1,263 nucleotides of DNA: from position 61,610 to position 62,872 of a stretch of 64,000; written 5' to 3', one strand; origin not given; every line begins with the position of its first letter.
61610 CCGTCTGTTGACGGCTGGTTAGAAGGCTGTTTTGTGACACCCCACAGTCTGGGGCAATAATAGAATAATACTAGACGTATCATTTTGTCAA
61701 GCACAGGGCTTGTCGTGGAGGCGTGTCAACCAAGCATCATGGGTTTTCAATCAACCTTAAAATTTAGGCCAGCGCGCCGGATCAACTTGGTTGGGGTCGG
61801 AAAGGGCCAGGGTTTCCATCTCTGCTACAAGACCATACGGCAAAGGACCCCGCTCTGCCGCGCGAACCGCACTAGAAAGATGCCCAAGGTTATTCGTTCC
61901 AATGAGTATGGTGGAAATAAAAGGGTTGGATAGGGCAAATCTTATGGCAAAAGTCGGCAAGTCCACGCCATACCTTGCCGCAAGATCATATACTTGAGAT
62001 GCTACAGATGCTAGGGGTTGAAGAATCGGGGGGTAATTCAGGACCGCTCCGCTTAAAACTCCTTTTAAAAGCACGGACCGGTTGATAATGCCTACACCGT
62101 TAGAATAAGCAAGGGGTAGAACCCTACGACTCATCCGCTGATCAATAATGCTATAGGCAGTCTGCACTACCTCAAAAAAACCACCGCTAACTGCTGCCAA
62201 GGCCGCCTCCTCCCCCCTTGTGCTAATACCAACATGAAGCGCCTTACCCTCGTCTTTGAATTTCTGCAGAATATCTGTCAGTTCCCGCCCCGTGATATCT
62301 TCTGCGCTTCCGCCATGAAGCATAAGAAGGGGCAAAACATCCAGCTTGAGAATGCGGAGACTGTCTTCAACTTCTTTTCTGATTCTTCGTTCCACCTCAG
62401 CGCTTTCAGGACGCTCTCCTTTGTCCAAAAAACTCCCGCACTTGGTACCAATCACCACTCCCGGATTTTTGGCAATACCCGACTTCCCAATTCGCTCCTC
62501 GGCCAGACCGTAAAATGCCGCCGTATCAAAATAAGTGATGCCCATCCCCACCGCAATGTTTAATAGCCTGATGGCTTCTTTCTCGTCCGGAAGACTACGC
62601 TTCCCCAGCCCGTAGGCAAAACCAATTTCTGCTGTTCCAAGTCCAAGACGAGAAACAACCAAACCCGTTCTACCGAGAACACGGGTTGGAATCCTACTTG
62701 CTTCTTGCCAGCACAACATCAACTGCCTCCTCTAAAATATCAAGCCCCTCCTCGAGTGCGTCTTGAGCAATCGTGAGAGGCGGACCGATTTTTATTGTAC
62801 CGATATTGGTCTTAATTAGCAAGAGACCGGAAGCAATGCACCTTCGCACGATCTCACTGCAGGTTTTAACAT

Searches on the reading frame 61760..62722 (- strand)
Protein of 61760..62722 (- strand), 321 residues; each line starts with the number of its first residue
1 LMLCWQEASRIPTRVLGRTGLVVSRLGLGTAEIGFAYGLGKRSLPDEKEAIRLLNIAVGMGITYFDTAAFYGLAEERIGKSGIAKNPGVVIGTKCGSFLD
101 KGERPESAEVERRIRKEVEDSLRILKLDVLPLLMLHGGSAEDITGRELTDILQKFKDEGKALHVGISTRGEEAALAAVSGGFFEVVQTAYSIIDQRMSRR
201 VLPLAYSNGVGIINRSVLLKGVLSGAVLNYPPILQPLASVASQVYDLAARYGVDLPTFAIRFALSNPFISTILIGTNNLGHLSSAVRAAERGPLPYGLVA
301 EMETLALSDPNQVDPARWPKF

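Call 87: search_protein_families(library=pfam, proteins=[window:61760-62722:-], max_evalue=0.001)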
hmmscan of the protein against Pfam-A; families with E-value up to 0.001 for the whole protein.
window:61760-62722:- (321 aa): 1 family
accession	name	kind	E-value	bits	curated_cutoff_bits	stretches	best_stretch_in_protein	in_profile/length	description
PF00248.27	Aldo_ket_red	-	2.8e-36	125.6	24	1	25-298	1-282/291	Aldo/keto reductase family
